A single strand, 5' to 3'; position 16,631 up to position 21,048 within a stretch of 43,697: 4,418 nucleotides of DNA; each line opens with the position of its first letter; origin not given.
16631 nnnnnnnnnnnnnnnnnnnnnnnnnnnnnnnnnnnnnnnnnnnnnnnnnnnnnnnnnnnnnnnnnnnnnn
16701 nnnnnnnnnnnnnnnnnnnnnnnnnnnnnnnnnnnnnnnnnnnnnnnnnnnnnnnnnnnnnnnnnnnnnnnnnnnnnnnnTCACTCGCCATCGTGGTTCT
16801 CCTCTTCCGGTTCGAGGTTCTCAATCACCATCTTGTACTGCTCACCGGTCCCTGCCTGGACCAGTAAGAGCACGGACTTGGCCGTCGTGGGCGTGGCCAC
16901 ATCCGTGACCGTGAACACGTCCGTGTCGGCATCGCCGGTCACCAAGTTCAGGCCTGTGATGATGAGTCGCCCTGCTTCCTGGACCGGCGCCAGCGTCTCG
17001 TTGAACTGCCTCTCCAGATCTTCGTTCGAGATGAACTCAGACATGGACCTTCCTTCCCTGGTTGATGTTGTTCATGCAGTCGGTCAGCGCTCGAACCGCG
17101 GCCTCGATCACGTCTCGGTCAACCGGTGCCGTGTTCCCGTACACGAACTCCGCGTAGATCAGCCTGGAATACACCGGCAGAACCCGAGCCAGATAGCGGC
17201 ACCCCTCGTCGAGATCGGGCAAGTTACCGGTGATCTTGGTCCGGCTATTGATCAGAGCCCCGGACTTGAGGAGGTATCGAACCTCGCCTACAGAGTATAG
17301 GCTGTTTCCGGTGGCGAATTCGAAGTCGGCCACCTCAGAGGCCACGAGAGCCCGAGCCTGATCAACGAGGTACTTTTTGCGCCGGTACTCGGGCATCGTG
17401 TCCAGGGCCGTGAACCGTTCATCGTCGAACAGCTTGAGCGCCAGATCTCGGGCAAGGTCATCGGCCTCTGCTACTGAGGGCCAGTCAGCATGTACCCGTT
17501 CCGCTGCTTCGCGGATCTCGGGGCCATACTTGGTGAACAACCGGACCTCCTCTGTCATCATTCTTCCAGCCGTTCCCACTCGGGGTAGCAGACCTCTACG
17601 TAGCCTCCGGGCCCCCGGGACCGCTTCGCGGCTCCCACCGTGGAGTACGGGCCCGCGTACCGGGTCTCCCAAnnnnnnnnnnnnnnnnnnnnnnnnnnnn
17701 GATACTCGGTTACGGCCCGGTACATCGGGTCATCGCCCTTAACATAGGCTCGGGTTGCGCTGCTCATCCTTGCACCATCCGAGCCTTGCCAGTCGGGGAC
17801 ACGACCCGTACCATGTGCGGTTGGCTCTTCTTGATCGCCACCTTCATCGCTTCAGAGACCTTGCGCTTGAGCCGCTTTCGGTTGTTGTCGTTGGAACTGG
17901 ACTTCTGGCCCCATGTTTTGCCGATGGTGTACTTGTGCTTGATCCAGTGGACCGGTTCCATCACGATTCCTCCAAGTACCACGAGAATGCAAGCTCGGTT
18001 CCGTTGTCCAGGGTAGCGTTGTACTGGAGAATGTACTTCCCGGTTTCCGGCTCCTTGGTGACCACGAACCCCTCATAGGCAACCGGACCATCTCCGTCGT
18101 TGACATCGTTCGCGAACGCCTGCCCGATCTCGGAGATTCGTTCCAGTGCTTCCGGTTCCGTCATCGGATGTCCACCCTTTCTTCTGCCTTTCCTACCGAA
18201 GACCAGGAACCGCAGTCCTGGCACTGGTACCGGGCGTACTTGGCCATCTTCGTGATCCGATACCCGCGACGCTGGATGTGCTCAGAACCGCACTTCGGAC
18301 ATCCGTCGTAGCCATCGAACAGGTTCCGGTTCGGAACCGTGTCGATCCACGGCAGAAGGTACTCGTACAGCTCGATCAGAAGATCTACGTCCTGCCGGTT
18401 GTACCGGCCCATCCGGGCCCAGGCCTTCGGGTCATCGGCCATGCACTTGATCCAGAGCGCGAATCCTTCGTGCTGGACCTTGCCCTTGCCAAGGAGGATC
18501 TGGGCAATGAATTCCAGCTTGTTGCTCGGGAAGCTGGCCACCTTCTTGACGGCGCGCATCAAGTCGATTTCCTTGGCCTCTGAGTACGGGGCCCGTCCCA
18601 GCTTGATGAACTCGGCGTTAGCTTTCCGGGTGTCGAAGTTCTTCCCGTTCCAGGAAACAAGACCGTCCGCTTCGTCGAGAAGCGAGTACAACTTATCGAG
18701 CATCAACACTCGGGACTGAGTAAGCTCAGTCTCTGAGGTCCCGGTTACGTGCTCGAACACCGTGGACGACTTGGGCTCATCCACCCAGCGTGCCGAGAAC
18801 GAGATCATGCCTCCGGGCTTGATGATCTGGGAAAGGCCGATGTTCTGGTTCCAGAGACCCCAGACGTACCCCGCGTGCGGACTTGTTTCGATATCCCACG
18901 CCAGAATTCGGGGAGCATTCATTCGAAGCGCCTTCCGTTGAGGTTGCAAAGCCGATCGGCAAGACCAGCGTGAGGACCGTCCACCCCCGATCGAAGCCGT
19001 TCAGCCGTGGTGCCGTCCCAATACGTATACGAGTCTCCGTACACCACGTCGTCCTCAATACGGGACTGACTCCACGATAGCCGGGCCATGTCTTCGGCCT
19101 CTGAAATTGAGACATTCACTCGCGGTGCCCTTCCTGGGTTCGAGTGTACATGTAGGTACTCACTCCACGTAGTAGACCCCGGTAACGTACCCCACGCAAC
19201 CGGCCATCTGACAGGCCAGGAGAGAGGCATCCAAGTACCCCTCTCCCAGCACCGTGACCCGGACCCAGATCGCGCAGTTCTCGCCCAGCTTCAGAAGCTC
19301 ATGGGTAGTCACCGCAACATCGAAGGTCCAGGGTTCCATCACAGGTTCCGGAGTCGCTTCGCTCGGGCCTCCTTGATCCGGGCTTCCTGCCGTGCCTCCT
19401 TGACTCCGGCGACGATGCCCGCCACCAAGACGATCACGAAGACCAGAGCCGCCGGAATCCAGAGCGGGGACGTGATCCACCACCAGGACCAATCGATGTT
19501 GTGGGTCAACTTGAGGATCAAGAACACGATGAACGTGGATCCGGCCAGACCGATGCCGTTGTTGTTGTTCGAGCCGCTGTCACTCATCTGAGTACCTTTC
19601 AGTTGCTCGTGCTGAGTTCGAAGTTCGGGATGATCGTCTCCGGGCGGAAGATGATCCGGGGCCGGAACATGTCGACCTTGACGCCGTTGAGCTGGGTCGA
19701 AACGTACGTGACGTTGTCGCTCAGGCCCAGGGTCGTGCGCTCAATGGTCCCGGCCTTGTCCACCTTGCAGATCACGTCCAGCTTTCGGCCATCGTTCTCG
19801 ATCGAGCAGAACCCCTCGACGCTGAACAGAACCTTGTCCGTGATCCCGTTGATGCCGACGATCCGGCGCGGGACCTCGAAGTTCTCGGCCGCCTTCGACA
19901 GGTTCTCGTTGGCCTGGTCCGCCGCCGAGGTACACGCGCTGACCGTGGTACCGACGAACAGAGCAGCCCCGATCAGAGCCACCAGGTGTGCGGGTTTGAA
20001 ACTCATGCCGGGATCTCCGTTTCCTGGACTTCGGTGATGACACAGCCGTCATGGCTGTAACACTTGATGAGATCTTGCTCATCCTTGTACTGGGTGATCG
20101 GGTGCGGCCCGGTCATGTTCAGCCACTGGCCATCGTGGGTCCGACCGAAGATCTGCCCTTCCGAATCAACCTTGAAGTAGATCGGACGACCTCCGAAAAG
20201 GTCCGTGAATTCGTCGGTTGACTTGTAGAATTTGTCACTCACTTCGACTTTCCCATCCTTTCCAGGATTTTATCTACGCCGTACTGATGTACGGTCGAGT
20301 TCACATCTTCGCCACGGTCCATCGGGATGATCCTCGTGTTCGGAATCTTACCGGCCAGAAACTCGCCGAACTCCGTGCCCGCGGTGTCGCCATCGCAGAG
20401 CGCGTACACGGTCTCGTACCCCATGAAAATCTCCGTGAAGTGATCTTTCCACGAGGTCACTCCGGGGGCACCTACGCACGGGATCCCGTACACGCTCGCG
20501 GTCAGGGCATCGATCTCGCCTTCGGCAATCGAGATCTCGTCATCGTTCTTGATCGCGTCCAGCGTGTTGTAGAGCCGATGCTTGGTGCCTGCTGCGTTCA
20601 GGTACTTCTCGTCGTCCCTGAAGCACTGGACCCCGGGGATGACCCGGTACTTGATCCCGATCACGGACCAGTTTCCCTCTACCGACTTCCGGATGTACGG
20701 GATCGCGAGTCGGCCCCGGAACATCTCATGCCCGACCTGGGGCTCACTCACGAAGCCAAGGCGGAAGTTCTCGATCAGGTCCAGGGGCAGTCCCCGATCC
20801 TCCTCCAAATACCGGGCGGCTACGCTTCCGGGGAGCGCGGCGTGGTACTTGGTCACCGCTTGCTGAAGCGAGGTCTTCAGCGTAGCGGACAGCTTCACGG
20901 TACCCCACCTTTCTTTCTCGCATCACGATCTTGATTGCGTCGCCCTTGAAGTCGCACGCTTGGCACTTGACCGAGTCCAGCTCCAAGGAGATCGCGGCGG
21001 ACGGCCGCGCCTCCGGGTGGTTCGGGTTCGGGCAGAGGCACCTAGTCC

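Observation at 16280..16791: Canonical -1 programmed frameshift signal at the end of a replication-module gene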

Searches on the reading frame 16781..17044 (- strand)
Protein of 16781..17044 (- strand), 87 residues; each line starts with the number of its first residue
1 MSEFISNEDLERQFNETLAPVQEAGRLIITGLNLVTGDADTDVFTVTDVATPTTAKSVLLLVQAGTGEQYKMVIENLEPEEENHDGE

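Call 5: search_protein_families(library=pfam, max_evalue=0.1, proteins=[window:16781-17044:-])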
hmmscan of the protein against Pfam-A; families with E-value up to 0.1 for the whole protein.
window:16781-17044:- (87 aa): 1 family
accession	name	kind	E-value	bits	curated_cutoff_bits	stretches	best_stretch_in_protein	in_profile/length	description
PF16138.10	DUF4846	-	0.087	12.8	37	1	31-81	162-212/239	Domain of unknown function (4846)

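Call 6: search_protein_families(library=phrogs, max_evalue=0.1, proteins=[window:16781-17044:-])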
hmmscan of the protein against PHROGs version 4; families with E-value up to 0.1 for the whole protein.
window:16781-17044:- (87 aa): 1 family
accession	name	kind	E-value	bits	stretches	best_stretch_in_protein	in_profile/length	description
phrog_20103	-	unknown function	0.012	16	1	12-77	44-104/217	-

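Call 95: search_protein_families(library=ncbifam, max_evalue=0.01, proteins=[window:16781-17044:-])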
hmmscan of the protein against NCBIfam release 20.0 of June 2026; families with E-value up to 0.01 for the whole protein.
window:16781-17044:- (87 aa): 0 families

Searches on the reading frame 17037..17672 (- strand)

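Call 5: search_protein_families(library=pfam, max_evalue=0.1, proteins=[window:17037-17672:-])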
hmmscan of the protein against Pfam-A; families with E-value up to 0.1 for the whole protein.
window:17037-17672:- (211 aa): 2 families
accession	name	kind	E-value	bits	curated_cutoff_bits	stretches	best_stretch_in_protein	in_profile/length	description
PF25684.1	Mycobacteriophage_Gp53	-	0.00018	21.6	27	1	53-137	5-91/200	Mycobacteriophage Gene 53 protein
PF04048.20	Sec8_N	-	0.042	14.2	26.8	1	53-112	2-61/142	Exocyst complex component Sec8 N-terminal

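Call 6: search_protein_families(library=phrogs, max_evalue=0.1, proteins=[window:17037-17672:-])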
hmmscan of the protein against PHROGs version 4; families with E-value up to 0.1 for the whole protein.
window:17037-17672:- (211 aa): 1 family
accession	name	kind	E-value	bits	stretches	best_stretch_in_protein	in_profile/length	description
phrog_354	-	transcription regulation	5.8e-21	76.2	1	49-207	8-168/220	sigma-K factor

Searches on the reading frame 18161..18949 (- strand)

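Call 5: search_protein_families(library=pfam, max_evalue=0.1, proteins=[window:18161-18949:-])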
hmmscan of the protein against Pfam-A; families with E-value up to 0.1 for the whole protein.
window:18161-18949:- (262 aa): 12 families
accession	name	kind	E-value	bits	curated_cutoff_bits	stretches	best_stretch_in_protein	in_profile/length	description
PF13482.12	RNase_H_2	-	4.6e-10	40.1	22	1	78-198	42-164/165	RNase_H superfamily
PF04606.18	Ogr_Delta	-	0.00028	21.2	26.3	1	217-247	2-34/47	Ogr/Delta-like zinc finger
PF00929.31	RNase_T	-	0.0022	19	24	1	81-162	72-153/164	Exonuclease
PF10108.15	DNA_pol_B_exo2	-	0.0033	17.6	24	0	65-106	25-64/213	Predicted 3'-5' exonuclease related to the exonuclease domain of PolB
PF09723.15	Zn_ribbon_8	-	0.012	16.1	34.4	0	217-227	29-39/41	Zinc ribbon domain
PF19108.5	DUF5795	-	0.014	15.9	27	1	213-251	35-71/74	Family of unknown function (DUF5795)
PF12760.12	Zn_ribbon_IS1595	-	0.018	15.5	25.4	1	217-247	21-44/46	Transposase zinc-ribbon domain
PF07754.17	HVO_2753_ZBP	-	0.051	13.8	33.2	0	217-247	19-46/46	Small zinc finger protein HVO_2753-like, Zn-binding pocket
PF03811.18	Zn_ribbon_InsA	-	0.061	13.5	26.1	0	217-246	8-34/35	InsA N-terminal domain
PF08792.16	A2L_zn_ribbon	-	0.062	13.4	22.9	0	240-248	21-29/33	A2L zinc ribbon domain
PF05876.18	GpA_ATPase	-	0.084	12.9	25.6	0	217-251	197-234/247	Phage terminase large subunit gpA, ATPase domain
PF14354.12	Lar_restr_allev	-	0.091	13.5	28.6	0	217-250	6-35/58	Restriction alleviation protein Lar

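Call 6: search_protein_families(library=phrogs, max_evalue=0.1, proteins=[window:18161-18949:-])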
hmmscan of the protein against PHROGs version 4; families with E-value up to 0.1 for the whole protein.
window:18161-18949:- (262 aa): 11 families
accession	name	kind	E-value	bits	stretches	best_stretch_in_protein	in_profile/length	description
phrog_403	-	DNA, RNA and nucleotide metabolism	6.9e-79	266.1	1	5-251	57-302/321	DNA polymerase exonuclease subunit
phrog_262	-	DNA, RNA and nucleotide metabolism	1.5e-08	34.2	1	128-194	260-324/856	DNA polymerase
phrog_17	-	DNA, RNA and nucleotide metabolism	7.8e-08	31.7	1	10-204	667-830/1445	DNA polymerase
phrog_10675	-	unknown function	0.00016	22.9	1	217-248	8-39/98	-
phrog_2062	-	DNA, RNA and nucleotide metabolism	0.00096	18.8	1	125-194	258-325/502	DNA polymerase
phrog_5516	-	unknown function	0.0038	18.3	1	216-259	6-50/90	-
phrog_5602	-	unknown function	0.0079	16.9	1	216-248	20-50/60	-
phrog_192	-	DNA, RNA and nucleotide metabolism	0.018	15.4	0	83-149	177-241/397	DNA polymerase exonuclease subunit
phrog_13157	-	unknown function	0.023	15.9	1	216-248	19-49/56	-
phrog_3221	-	unknown function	0.027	15.3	0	210-225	9-24/57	-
phrog_4005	-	unknown function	0.059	14.6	0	217-250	25-59/75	-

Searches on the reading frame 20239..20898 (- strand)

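Call 95: search_protein_families(library=ncbifam, max_evalue=0.01, proteins=[window:20239-20898:-])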
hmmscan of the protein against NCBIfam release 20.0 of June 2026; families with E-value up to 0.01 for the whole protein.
window:20239-20898:- (219 aa): 1 family
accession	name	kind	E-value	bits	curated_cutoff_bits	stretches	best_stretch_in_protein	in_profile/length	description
TIGR01391.1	dnaG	equivalog_domain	2e-11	43.4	283.6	1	79-213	213-355/414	DNA primase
